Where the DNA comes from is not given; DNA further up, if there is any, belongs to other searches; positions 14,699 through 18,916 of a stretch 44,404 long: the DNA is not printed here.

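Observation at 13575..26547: Five-gene envelope operon: a tandem pair of MacB-type (ATPase-FtsX fusion) proteins coupled to two lipoproteins over 1000 aa and a tail-anchored surface protein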

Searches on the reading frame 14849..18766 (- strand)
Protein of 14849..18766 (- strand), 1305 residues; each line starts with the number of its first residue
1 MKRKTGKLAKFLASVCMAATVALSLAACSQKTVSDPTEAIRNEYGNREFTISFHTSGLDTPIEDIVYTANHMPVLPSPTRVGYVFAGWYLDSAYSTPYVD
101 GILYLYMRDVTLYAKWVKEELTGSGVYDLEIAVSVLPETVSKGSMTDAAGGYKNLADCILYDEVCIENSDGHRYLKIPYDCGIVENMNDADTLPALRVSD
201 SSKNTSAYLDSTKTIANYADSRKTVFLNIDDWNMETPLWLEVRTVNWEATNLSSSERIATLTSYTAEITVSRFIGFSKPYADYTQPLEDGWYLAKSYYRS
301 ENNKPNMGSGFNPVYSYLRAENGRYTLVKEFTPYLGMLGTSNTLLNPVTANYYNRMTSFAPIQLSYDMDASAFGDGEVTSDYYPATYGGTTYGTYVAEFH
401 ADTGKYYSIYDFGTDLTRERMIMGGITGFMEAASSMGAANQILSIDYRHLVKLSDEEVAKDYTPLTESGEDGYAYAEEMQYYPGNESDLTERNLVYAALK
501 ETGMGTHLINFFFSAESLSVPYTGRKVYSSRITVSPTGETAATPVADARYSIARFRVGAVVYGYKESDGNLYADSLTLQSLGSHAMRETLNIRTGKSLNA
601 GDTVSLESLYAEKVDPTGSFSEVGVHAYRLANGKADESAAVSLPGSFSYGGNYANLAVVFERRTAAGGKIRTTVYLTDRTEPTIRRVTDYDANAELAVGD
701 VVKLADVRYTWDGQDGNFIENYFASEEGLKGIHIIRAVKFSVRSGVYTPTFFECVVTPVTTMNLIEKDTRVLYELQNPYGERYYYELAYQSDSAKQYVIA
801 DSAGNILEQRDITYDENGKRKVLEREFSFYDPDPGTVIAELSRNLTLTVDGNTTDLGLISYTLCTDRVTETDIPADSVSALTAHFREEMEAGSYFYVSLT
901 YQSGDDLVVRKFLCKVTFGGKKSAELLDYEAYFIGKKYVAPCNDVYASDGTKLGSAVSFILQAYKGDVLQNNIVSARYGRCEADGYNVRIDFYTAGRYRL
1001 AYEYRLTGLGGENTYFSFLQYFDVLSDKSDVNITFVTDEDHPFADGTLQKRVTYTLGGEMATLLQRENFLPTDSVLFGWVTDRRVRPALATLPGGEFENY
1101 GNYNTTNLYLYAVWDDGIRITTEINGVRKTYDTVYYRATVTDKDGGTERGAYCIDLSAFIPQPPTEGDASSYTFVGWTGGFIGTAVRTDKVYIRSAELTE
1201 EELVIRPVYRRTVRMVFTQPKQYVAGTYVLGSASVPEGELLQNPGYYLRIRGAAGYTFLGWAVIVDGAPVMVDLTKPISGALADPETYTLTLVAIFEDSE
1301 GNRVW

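Call 6: search_protein_families(library=pfam, proteins=[window:14849-18766:-], max_evalue=0.01)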
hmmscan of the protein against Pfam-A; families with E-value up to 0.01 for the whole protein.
window:14849-18766:- (1305 aa): 1 family
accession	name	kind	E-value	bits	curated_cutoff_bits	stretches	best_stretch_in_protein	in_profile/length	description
PF09479.16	Flg_new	-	1.4e-15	57.6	27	1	49-115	1-65/65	Listeria-Bacteroides repeat domain (List_Bact_rpt)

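Call 7: search_protein_families(library=ncbifam, proteins=[window:14849-18766:-], max_evalue=0.01)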
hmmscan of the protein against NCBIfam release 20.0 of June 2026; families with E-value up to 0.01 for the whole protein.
window:14849-18766:- (1305 aa): 1 family
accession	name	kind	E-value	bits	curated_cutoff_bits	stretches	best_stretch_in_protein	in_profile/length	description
TIGR02543.1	List_Bact_rpt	repeat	3.2e-10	40.2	20.95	1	78-117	1-41/44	TIGR02543 family repeat protein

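Call 65: search_protein_families(library=pfam, alignment_id=A6, max_evalue=0.01)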
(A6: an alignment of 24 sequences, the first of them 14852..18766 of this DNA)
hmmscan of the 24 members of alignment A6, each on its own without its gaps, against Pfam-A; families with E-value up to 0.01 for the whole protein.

A. member 1, window:14852-18766:- (1305 aa): 1 family
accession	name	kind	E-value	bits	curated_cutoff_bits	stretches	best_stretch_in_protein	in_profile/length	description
PF09479.16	Flg_new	-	1.4e-15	57.6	27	1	49-115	1-65/65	Listeria-Bacteroides repeat domain (List_Bact_rpt)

B. families by the number of members that match (of 24 scanned): 2 families
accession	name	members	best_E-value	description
PF09479.16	Flg_new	24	1.9e-17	Listeria-Bacteroides repeat domain (List_Bact_rpt)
PF18998.6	Flg_new_2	9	8.2e-08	Divergent InlB B-repeat domain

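Call 67: search_solved_structures(query=A6, max_evalue=1)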
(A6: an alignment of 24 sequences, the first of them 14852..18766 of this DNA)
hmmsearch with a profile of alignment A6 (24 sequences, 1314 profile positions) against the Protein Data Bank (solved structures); distinct sequences matched with E-value up to 1: 6.
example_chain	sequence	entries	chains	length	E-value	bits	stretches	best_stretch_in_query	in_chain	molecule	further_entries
2y5p_A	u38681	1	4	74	0.0003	22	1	76-117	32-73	INTERNALIN B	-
9qr5_A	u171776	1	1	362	0.0051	17.9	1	76-117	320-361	Internalin B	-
7nms_A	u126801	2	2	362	0.0052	17.9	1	76-117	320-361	Internalin B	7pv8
9qr4_A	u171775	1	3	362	0.0052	17.8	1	76-117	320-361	Internalin B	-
2y5q_A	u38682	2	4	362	0.0052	17.8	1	76-117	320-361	INTERNALIN B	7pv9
1m9s_A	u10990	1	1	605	0.0059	17.7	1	76-117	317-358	Internalin B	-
